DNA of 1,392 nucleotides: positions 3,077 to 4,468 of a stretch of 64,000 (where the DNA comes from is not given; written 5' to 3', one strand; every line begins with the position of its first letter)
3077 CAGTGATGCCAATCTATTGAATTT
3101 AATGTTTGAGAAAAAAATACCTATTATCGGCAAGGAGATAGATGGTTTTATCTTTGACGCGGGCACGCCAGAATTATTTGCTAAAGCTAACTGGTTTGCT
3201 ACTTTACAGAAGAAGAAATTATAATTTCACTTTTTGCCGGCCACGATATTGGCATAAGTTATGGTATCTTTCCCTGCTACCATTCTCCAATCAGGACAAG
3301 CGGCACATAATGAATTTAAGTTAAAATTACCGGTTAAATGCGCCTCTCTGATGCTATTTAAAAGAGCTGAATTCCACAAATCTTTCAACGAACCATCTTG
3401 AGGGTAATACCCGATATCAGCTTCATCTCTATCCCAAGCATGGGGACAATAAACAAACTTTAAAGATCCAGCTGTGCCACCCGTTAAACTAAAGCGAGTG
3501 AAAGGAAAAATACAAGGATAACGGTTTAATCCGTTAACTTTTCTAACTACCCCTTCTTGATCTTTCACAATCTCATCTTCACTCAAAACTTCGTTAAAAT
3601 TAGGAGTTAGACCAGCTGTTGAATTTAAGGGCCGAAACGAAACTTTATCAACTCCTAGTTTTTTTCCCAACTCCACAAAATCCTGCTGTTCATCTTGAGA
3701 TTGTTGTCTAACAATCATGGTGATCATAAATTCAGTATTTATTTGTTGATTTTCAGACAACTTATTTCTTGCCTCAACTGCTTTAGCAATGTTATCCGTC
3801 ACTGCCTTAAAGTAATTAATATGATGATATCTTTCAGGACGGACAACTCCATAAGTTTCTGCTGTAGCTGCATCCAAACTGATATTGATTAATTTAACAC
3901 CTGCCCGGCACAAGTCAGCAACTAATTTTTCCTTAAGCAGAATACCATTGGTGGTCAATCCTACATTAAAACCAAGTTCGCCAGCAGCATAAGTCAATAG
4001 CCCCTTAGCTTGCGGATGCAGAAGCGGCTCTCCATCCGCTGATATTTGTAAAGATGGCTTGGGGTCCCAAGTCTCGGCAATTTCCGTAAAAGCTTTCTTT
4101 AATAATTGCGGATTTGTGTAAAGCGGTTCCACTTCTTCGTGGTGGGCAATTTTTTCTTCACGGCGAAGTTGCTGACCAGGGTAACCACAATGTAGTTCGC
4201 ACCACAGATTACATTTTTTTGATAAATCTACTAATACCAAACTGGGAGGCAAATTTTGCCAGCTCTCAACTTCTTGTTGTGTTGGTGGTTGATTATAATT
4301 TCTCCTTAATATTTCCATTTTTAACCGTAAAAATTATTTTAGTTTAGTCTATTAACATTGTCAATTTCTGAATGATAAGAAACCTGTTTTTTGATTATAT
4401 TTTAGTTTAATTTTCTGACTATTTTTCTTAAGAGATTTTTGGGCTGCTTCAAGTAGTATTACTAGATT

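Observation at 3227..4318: Radical SAM-like enzyme with an atypical CX3CX3C cluster motif in a glycan locus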

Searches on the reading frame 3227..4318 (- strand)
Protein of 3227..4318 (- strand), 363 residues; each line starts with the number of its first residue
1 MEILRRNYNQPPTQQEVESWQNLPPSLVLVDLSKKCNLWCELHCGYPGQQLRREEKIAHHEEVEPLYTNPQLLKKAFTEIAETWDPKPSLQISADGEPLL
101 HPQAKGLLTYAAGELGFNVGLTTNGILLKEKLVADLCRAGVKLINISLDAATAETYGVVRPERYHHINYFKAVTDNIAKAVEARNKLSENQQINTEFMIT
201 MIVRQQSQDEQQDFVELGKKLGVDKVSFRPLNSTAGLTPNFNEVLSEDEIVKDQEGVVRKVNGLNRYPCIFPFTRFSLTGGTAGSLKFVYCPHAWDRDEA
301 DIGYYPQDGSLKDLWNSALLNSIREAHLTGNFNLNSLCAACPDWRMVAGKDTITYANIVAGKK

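Call 5: search_protein_families(library=pfam, proteins=[window:3227-4318:-], max_evalue=1)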
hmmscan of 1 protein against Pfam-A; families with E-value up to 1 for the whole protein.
window:3227-4318:- (363 aa): 3 families
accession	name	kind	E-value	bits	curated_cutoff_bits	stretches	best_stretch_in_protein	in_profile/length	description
PF04055.27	Radical_SAM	-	1.5e-09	38.7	29.5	1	92-183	50-139/166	Radical SAM superfamily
PF13186.11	SPASM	-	0.0028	18.3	21.5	1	289-342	17-67/67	Iron-sulfur cluster-binding domain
PF14412.12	AHH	-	0.15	12.5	22.3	1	111-199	37-104/111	A nuclease family of the HNH/ENDO VII superfamily with conserved AHH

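Call 6: search_protein_families(library=ncbifam, proteins=[window:3227-4318:-], max_evalue=1)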
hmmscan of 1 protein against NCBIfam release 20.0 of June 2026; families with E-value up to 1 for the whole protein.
window:3227-4318:- (363 aa): 39 families (the best 25 are shown)
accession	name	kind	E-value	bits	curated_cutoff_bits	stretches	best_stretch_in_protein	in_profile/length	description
TIGR04317.1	W_rSAM_matur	equivalog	5.7e-16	58.6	380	1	28-228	6-181/349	tungsten cofactor oxidoreductase radical SAM maturase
TIGR02666.1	moaA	equivalog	7e-12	44.9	284.05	1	95-254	67-216/336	GTP 3',8-cyclase MoaA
TIGR02668.1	moaA_archaeal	equivalog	7.4e-12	44.9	325.25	1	30-183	14-146/303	GTP 3',8-cyclase MoaA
TIGR04311.1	rSAM_Geo_metal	subfamily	2.3e-11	43.4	400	1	68-200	30-160/423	radical SAM/SPASM family putative metalloenzyme maturase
TIGR04133.1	rSAM_w_lipo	hypoth_equivalog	5e-11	42.1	425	1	32-225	26-196/350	TIGR04133 family radical SAM/SPASM protein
TIGR04545.1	rSAM_ahbD_hemeb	equivalog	8.3e-11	41.9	500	1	30-224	4-168/339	heme b synthase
TIGR04251.1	SCM_rSAM_ScmF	equivalog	3.4e-10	39.8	400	1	89-251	56-204/353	SynChlorMet cassette radical SAM/SPASM protein ScmF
NF001199.0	PRK00164.2-1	equivalog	3.5e-10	39.5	231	1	30-183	16-148/308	GTP 3',8-cyclase MoaA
NF038283.1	viperin_w_prok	equivalog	5.2e-10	39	180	1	34-177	10-144/281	viperin family antiviral radical SAM protein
TIGR04053.2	TIGR04053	equivalog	9.9e-09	34.9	395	1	24-200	6-161/366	TIGR04053 family radical SAM/SPASM domain-containing protein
TIGR04054.1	rSAM_NirJ1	equivalog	3.9e-08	32.3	650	1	19-231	30-210/387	putative heme d1 biosynthesis radical SAM protein NirJ1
TIGR04303.1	GeoRSP_rSAM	equivalog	5.2e-08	32.8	400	1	95-232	56-178/325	GeoRSP system radical SAM/SPASM protein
TIGR02109.1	PQQ_syn_pqqE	equivalog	2.4e-07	30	381.35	1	24-226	5-177/358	pyrroloquinoline quinone biosynthesis protein PqqE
TIGR04055.1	rSAM_NirJ2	equivalog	3.3e-07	30.1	500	1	34-222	8-165/326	putative heme d1 biosynthesis radical SAM protein NirJ2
NF033640.1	N_Twi_rSAM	subfamily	3.4e-07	29.7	170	2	20-150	105-241/398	twitch domain-containing radical SAM protein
TIGR04347.1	pseudo_SAM_Halo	equivalog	1.3e-06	27.9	525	1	27-235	39-216/390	TIGR04347 family pseudo-SAM/SPASM protein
TIGR04466.1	rSAM_BlsE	equivalog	4.5e-06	26.3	400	1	95-161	55-119/327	cytosylglucuronate decarboxylase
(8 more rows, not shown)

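Call 7: find_homologous_proteins(query=window:3227-4318:-, max_evalue=0.00001)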
Query window:3227-4318:- (363 aa): 211 proteins with E <= 0.00001 among 8000 candidates; the best 120 are listed.
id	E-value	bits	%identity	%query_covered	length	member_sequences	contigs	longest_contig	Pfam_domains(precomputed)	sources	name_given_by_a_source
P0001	4.8e-248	840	100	100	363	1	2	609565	PF04055.28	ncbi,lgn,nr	ncbi:radical SAM protein [Candidatus Microgenomates bacterium]|nr:radical SAM protein [Candidatus Mi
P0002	4.8e-177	607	71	100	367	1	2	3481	PF04055.28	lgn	-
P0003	4.2e-150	518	62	99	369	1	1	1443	PF04055.28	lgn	-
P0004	3.9e-143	495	59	99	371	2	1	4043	PF04055.28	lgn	-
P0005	1.2e-142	494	60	99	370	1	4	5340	PF04055.28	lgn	-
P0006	1.1e-141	490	62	100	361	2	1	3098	PF04055.28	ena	-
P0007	7.4e-140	484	60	100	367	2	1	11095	PF04055.28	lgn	-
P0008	8.7e-138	478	59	99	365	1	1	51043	PF04055.28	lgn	-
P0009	2.9e-137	476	59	99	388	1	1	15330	PF04055.28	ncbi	-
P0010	3.1e-137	476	60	99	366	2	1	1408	PF04055.28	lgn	-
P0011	1.5e-135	470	59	99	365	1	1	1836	PF04055.28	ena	-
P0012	1.8e-134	467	57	100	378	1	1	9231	PF04055.28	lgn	-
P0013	3.0e-129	449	56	99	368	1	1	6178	PF04055.28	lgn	-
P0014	3.4e-108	380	58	83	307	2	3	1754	PF04055.28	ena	-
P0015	4.3e-78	281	42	99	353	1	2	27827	PF04055.28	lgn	-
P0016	5.8e-55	205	34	95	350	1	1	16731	PF04055.28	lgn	-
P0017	6.0e-51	192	34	94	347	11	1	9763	PF04055.28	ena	-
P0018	6.4e-50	188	35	90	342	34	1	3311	PF13186.12,PF04055.28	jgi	jgi:molybdenum cofactor biosynthesis enzyme MoaA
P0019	1.1e-49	188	35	94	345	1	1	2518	PF04055.28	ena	-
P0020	2.1e-49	187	35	94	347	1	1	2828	PF00702.33,PF04055.28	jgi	jgi:molybdenum cofactor biosynthesis enzyme MoaA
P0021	3.4e-49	186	36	90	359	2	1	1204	PF13186.12,PF04055.28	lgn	-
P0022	4.0e-49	186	34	94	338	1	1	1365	PF04055.28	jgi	-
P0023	2.5e-47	180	35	88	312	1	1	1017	PF13186.12,PF04055.28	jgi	jgi:molybdenum cofactor biosynthesis enzyme MoaA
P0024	3.0e-46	176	35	90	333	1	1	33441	PF13186.12,PF04055.28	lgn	-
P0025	2.6e-42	163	33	94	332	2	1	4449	PF13186.12,PF04055.28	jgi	jgi:molybdenum cofactor biosynthesis enzyme MoaA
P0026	1.9e-33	134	32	92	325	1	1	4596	PF13186.12,PF04055.28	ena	-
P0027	2.4e-33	134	36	70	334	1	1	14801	PF04055.28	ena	-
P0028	3.4e-33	133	33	89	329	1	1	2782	PF13186.12,PF04055.28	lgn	-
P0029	1.7e-32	131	31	92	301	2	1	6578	PF13186.12,PF04055.28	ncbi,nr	ncbi:MAG TPA: radical SAM protein [Phycisphaerae bacterium]|nr:radical SAM protein [Phycisphaerae ba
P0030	1.9e-32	131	33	88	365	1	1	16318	PF13186.12,PF04055.28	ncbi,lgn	-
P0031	7.9e-32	129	30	92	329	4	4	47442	PF13186.12,PF04055.28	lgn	-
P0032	9.7e-32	129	29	92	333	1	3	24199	PF13186.12,PF04055.28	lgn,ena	-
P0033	2.0e-31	128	31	92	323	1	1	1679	PF13186.12,PF04055.28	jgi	-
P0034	2.5e-31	127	30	92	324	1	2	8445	PF13186.12,PF04055.28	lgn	-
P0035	2.6e-31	127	30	93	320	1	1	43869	PF13186.12,PF04055.28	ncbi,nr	ncbi:MAG: radical SAM protein [Candidatus Latescibacteria bacterium]|nr:radical SAM protein [Candida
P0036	6.3e-31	126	31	92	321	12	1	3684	PF13186.12,PF04055.28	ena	-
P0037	2.9e-30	124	31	88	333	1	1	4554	PF13186.12,PF04055.28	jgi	jgi:MoaA/NifB/PqqE/SkfB family radical SAM enzyme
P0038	4.7e-30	123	32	93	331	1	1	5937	PF13186.12,PF04055.28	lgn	-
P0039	5.5e-30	123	30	92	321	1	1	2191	PF13186.12,PF04055.28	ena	-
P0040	8.1e-30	122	31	93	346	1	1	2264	PF13186.12,PF04055.28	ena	-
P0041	1.3e-29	122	30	92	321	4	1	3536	PF13186.12,PF04055.28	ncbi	-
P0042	2.3e-29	121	30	92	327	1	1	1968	PF13186.12,PF04055.28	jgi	jgi:MoaA/NifB/PqqE/SkfB family radical SAM enzyme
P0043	2.5e-29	121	33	88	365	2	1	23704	PF13186.12,PF04055.28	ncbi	-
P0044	2.6e-29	121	32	93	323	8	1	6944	PF13186.12,PF04055.28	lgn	-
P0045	3.4e-29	120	30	88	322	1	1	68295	PF13186.12,PF04055.28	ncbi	-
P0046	6.0e-29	119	28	93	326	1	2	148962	PF13186.12,PF04055.28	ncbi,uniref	ncbi:radical SAM/SPASM domain-containing protein [Azospirillum sp. ST 5-10]|uniref:radical SAM/SPASM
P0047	6.4e-29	119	32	88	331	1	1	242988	PF13186.12,PF04055.28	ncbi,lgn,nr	ncbi:MAG: radical protein [Verrucomicrobia bacterium]|nr:radical protein [Verrucomicrobiota bacteriu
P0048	6.5e-29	119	31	92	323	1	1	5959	PF13186.12,PF04055.28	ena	-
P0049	1.3e-28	118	31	92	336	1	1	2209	PF13186.12,PF04055.28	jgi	jgi:MoaA/NifB/PqqE/SkfB family radical SAM enzyme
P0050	1.7e-28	118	30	88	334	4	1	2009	PF13186.12,PF04055.28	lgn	-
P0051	1.9e-28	118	30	92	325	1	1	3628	PF13186.12,PF04055.28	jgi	jgi:sulfatase maturation enzyme AslB (radical SAM superfamily)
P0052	3.4e-28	117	30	91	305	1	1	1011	PF04055.28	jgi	jgi:MoaA/NifB/PqqE/SkfB family radical SAM enzyme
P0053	4.2e-28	117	31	93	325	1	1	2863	PF13186.12,PF04055.28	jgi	jgi:MoaA/NifB/PqqE/SkfB family radical SAM enzyme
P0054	4.4e-28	117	31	93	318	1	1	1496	PF13186.12,PF04055.28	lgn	-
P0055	5.4e-28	116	30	93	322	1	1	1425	PF13186.12,PF04055.28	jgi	jgi:MoaA/NifB/PqqE/SkfB family radical SAM enzyme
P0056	6.3e-28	116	29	90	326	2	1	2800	PF13186.12,PF04055.28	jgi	jgi:organic radical activating enzyme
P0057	6.3e-28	116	29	90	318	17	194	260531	PF13186.12,PF04055.28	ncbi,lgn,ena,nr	ncbi:radical SAM protein [bacterium D16-50]|nr:radical SAM protein [bacterium D16-50]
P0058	7.2e-28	116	29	93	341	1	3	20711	PF13186.12,PF04055.28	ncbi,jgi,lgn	jgi:MoaA/NifB/PqqE/SkfB family radical SAM enzyme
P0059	8.7e-28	116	29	92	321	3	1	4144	PF13186.12,PF04055.28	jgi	-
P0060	1.1e-27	115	29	93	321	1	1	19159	PF13186.12,PF04055.28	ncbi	-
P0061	1.2e-27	115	32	88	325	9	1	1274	PF13186.12,PF04055.28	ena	-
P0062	1.9e-27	115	29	92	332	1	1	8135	PF13186.12,PF04055.28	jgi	jgi:MoaA/NifB/PqqE/SkfB family radical SAM enzyme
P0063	2.2e-27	114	30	88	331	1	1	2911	PF13186.12,PF04055.28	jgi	jgi:MoaA/NifB/PqqE/SkfB family radical SAM enzyme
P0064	2.2e-27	114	29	92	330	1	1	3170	PF13186.12,PF04055.28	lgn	-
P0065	2.5e-27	114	30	89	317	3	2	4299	PF13186.12,PF04055.28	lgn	-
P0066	3.2e-27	114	29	88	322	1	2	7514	PF13186.12,PF04055.28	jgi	jgi:MoaA/NifB/PqqE/SkfB family radical SAM enzyme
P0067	3.6e-27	114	29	90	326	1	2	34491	PF13186.12,PF04055.28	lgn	-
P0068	3.7e-27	114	29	92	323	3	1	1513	PF13186.12,PF04055.28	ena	-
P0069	4.3e-27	113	30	88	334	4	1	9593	PF13186.12,PF04055.28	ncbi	-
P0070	1.3e-26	112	30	88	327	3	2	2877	PF13186.12,PF04055.28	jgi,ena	-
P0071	1.8e-26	111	32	88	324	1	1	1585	PF13186.12,PF04055.28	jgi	jgi:sulfatase maturation enzyme AslB (radical SAM superfamily)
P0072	2.1e-26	111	30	88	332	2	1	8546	PF13186.12,PF04055.28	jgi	-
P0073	2.6e-26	111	31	93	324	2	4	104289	PF13186.12,PF04055.28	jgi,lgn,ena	-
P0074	3.1e-26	111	30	93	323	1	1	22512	PF13186.12,PF04055.28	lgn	-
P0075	3.2e-26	110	29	93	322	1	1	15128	PF13186.12,PF04055.28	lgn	-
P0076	3.5e-26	110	29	90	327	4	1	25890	PF13186.12,PF04055.28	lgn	-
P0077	4.4e-26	110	30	88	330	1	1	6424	PF13186.12,PF04055.28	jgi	jgi:MoaA/NifB/PqqE/SkfB family radical SAM enzyme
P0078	5.2e-26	110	30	88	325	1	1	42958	PF13186.12,PF04055.28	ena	-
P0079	5.5e-26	110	30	88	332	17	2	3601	PF13186.12,PF04055.28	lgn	-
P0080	5.7e-26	110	28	89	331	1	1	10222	PF13186.12,PF04055.28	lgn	-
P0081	1.0e-25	109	30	93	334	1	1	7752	PF13186.12,PF04055.28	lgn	-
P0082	1.2e-25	109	30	92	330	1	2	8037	PF13186.12,PF04055.28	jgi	jgi:MoaA/NifB/PqqE/SkfB family radical SAM enzyme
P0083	2.1e-25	108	31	89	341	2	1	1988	PF13186.12,PF04055.28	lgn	-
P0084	2.8e-25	107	28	89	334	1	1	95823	PF13186.12,PF04055.28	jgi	jgi:pyruvate-formate lyase-activating enzyme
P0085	3.0e-25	107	29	93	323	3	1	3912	PF13186.12,PF04055.28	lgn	-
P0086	3.1e-25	107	31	92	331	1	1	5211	PF13186.12,PF04055.28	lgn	-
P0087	3.3e-25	107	31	88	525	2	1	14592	PF13186.12,PF04055.28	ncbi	-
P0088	3.5e-25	107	29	93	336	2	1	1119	PF04055.28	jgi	-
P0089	3.7e-25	107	28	90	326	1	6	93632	PF13186.12,PF04055.28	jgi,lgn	-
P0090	6.2e-25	106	30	88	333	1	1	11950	PF13186.12,PF04055.28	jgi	jgi:pyruvate-formate lyase-activating enzyme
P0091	9.9e-25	106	30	92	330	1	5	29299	PF13186.12,PF04055.28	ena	-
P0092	1.4e-24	105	27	88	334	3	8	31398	PF13186.12,PF04055.28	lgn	-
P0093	1.5e-24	105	30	92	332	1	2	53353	PF13186.12,PF04055.28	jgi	jgi:MoaA/NifB/PqqE/SkfB family radical SAM enzyme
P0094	1.8e-24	105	28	88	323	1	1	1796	PF13186.12,PF04055.28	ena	-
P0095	2.2e-24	104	29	92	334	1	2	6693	PF13186.12,PF04055.28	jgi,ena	-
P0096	2.8e-24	104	29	80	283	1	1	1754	PF13186.12,PF04055.28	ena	-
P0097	2.9e-24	104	29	93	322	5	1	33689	PF13186.12,PF04055.28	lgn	-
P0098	3.8e-24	104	28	92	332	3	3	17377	PF13186.12,PF04055.28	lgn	-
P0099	4.5e-24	103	28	92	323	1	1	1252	PF13186.12,PF04055.28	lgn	-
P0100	7.0e-24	103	30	88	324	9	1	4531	PF13186.12,PF04055.28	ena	-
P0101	7.7e-24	103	28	92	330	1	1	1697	PF13186.12,PF04055.28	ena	-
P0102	8.0e-24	103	29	90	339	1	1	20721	PF13186.12,PF04055.28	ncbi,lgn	-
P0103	8.8e-24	102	27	93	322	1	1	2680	PF13186.12,PF04055.28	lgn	-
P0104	1.0e-23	102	31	93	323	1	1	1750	PF13186.12,PF04055.28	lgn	-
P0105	1.0e-23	102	29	93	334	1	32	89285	PF13186.12,PF04055.28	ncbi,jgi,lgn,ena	jgi:MoaA/NifB/PqqE/SkfB family radical SAM enzyme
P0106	1.1e-23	102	30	92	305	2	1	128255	PF13186.12,PF04055.28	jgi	jgi:MoaA/NifB/PqqE/SkfB family radical SAM enzyme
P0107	1.2e-23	102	30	92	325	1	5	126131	PF13186.12,PF04055.28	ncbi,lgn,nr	ncbi:MAG TPA: radical SAM/SPASM domain-containing protein [Opitutaceae bacterium]|nr:radical SAM/SPA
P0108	1.8e-23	101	28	89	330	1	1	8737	PF13186.12,PF04055.28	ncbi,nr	ncbi:MAG: radical SAM protein [Pseudomonadota bacterium]|nr:radical SAM protein [Pseudomonadota bact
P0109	1.8e-23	101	30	75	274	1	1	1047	PF13186.12,PF04055.28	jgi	jgi:MoaA/NifB/PqqE/SkfB family radical SAM enzyme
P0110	2.0e-23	101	30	92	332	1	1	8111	PF13186.12,PF04055.28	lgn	-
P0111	2.6e-23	101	29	92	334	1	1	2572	PF13186.12,PF04055.28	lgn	-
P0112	4.8e-23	100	28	93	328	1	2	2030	PF13186.12,PF04055.28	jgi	jgi:pyruvate-formate lyase-activating enzyme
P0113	5.1e-23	100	30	92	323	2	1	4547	PF13186.12,PF04055.28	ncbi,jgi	jgi:pyruvate-formate lyase-activating enzyme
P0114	6.1e-23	100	29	94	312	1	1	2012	PF13186.12,PF04055.28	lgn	-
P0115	7.4e-23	99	30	89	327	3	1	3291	PF13186.12,PF04055.28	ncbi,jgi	ncbi:MAG: radical SAM protein [Rhodospirillales bacterium]|jgi:MoaA/NifB/PqqE/SkfB family radical SA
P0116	7.7e-23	99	28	92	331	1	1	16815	PF13186.12,PF04055.28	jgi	jgi:MoaA/NifB/PqqE/SkfB family radical SAM enzyme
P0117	7.8e-23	99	29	92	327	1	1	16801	PF13186.12,PF04055.28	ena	-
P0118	8.2e-23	99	29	89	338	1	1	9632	PF13186.12,PF04055.28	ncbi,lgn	ncbi:MAG: radical SAM/SPASM domain-containing protein [Bdellovibrionales bacterium]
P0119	1.0e-22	99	28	93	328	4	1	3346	PF13186.12,PF04055.28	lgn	-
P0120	1.6e-22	98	28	92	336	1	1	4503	PF13186.12,PF04055.28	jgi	jgi:MoaA/NifB/PqqE/SkfB family radical SAM enzyme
